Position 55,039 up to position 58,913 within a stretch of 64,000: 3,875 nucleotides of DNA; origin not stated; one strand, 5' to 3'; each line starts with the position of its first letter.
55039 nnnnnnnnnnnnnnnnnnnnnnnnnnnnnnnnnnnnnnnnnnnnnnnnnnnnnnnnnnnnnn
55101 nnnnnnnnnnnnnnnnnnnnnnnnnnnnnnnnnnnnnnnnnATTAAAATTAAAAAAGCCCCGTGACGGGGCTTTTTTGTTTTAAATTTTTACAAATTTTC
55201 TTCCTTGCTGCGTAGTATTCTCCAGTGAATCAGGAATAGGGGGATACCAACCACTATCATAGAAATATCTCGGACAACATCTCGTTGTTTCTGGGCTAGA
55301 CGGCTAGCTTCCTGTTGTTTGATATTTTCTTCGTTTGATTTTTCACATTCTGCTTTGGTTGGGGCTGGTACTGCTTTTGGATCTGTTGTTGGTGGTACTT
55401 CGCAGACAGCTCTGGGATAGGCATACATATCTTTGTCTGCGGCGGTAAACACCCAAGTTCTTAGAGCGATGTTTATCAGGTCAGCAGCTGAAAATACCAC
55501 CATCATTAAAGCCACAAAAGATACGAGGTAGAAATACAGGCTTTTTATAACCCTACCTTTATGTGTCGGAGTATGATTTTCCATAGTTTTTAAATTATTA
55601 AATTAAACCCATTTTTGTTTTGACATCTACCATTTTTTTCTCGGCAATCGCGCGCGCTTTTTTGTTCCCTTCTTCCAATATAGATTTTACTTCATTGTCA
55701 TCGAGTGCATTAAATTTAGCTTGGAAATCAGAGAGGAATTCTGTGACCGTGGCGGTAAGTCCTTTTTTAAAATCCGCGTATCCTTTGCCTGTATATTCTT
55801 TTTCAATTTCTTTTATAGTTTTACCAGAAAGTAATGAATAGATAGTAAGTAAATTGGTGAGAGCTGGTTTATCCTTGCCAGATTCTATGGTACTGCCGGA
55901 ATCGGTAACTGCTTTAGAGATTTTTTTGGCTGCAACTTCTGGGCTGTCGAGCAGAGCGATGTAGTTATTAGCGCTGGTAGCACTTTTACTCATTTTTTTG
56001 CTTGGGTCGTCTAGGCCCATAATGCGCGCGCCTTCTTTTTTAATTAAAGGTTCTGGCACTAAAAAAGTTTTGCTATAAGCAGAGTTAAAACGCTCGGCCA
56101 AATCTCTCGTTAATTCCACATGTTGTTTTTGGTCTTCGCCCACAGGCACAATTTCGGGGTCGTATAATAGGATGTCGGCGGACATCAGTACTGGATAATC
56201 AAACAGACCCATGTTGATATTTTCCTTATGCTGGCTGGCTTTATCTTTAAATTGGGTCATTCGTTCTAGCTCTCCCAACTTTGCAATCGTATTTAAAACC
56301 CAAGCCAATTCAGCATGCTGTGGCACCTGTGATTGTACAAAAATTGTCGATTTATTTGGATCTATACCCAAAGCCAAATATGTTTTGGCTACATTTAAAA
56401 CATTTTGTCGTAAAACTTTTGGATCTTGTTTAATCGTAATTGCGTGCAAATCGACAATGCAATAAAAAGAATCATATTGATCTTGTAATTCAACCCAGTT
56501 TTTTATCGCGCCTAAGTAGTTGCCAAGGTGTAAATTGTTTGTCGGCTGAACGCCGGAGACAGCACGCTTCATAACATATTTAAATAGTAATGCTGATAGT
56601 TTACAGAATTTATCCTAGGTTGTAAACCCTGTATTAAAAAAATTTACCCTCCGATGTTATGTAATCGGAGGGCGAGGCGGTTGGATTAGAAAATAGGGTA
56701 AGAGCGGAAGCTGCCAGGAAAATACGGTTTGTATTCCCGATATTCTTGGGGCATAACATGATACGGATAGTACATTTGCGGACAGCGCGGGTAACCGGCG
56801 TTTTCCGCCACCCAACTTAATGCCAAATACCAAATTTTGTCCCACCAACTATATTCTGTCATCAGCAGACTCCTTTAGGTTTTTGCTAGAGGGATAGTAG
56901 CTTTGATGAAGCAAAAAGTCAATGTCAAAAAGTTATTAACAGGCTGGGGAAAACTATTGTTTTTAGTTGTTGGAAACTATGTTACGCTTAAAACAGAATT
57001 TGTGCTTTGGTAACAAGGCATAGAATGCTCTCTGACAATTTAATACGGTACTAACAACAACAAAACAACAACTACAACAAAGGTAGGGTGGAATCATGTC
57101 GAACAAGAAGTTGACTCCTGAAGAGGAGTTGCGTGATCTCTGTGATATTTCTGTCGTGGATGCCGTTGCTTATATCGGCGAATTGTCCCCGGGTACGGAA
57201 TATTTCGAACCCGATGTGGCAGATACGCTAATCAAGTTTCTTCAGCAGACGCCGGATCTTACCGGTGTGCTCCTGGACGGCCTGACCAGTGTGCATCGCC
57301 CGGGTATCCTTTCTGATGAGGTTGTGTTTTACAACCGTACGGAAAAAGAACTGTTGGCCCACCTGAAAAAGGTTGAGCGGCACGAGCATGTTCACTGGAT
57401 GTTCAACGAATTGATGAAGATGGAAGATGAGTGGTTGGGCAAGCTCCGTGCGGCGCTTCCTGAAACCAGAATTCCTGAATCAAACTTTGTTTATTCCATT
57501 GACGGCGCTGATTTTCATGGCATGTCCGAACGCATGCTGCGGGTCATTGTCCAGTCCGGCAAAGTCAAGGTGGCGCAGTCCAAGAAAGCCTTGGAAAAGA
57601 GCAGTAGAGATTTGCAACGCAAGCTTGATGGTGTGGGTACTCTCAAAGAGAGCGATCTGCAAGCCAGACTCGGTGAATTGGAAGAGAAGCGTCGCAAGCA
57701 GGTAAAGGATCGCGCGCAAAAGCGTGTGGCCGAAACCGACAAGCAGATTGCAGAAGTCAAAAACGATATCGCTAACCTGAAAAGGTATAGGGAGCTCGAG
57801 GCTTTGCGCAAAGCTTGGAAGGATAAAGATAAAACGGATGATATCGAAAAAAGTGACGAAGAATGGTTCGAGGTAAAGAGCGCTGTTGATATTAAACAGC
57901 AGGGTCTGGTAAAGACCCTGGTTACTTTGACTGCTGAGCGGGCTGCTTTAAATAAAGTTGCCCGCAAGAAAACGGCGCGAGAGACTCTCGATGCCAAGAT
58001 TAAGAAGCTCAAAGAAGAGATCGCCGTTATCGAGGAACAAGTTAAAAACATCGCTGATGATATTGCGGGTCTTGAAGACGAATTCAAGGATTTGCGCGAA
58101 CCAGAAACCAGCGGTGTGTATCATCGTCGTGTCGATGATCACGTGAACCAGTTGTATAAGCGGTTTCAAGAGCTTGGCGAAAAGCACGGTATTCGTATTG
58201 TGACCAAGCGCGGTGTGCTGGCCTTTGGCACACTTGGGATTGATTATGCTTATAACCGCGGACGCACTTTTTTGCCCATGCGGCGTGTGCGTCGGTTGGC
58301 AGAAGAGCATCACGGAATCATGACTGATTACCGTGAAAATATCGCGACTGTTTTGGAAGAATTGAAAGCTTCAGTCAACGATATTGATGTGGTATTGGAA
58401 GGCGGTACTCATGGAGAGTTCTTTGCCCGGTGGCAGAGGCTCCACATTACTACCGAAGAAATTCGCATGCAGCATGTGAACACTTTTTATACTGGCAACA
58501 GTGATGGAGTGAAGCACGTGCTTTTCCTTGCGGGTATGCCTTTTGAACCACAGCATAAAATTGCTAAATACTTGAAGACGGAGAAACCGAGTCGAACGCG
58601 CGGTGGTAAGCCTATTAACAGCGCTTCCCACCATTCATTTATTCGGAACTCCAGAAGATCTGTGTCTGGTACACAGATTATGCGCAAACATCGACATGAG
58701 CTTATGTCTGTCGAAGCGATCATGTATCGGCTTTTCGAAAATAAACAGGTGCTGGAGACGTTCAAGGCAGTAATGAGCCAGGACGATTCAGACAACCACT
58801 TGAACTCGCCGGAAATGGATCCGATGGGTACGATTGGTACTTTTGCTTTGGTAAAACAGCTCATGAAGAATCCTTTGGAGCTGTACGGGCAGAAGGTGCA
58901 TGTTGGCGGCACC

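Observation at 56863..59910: Compositionally foreign 916-aa coiled-coil protein gene with a CAA-repeat leader; possible metallophosphatase-like motifs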

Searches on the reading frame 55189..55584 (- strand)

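Call 90: search_protein_families(library=pfam, proteins=[window:55189-55584:-], max_evalue=0.01)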
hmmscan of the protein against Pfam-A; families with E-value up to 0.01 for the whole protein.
window:55189-55584:- (131 aa): 1 family
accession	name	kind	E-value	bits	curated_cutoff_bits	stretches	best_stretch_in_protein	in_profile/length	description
PF18920.5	DUF5671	-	1.9e-12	47.7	28.4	2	16-50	2-36/132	Domain of unknown function (DUF5671)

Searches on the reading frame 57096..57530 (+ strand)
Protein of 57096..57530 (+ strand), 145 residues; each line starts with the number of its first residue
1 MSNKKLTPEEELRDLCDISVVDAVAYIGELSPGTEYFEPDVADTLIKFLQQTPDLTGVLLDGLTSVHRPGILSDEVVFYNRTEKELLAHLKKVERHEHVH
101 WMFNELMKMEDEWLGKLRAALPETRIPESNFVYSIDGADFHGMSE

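Call 25: search_protein_families(library=pfam, proteins=[window:57096-57530:+], max_evalue=10)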
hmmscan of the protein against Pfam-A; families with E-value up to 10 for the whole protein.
window:57096-57530:+ (145 aa): 2 families
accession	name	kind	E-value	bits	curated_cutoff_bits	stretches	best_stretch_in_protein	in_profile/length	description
PF02240.21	MCR_gamma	-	0.18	11.5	25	1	4-36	16-48/246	Methyl-coenzyme M reductase gamma subunit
PF11637.13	UvsW-1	-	0.21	12.1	25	1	10-25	26-41/56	UvsW.1 domain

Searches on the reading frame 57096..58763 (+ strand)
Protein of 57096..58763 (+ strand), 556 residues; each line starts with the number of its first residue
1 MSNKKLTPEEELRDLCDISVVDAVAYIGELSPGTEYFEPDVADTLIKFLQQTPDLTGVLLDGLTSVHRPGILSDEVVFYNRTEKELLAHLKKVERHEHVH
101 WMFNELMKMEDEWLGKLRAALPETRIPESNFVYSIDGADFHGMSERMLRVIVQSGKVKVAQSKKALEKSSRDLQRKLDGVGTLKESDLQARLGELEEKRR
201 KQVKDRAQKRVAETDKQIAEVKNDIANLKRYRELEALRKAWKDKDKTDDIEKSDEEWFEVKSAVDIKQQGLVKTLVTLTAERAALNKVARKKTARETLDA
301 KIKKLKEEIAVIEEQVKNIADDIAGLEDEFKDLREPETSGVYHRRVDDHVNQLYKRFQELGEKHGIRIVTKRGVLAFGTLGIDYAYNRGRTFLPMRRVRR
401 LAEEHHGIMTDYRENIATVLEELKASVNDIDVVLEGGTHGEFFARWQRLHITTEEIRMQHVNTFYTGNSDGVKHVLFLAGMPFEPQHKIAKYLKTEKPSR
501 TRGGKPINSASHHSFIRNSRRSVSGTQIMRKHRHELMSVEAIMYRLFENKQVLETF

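Call 72: predict_structure(alignment_id=A5)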
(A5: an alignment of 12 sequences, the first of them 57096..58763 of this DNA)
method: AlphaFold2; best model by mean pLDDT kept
length: 556 residues; sequences in the alignment: 12
mean_pLDDT: 72.3   pTM: 0.60
mean pLDDT of the five models: 72.3, 70.4, 69.0, 66.5, 63.7
residues with pLDDT >= 90: 60; 70-90: 314; 50-70: 91; < 50: 91
segments of 3 or more residues with pLDDT < 50: 65-68, 388-409, 438-471, 494-521
pLDDT, mean of each block of 10 residues (from residue 1): 68 83 87 84 93 89 57 63 56 57 80 89 66 80 71 66 83 88 87 90 77 86 89 86 79 80 86 88 76 83 91 91 78 62 75 85 88 83 64 31 40 73 79 65 33 36 36 63 72 45 33 39 75 83 88 80
secondary structure, 60 per line:
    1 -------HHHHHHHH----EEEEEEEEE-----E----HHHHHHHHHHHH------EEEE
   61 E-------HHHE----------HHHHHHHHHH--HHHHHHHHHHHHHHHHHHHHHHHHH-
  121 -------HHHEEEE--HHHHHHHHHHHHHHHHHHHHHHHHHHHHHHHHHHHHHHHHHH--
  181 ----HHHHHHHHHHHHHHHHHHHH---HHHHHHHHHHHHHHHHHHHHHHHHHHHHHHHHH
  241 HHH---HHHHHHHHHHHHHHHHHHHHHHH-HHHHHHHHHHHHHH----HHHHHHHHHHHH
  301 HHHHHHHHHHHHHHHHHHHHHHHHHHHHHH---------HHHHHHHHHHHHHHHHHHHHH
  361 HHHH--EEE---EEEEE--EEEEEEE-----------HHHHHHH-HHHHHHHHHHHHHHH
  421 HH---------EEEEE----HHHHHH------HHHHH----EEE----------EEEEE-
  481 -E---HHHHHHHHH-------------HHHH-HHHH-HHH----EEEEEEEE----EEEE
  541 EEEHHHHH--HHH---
elements in order: H8-15 E20-28 H39-50 E57-61 H83-92 H95-119 E131-134 H137-178 H185-204 H208-243 H247-269 H271-284 H289-330 H340-364 E367-369 E373-377 E380-386 H398-404 H406-422 E432-436 H441-446 H453-457 E462-464 E475-479 H486-494 H508-511 H513-516 E525-532 E537-543 H544-548
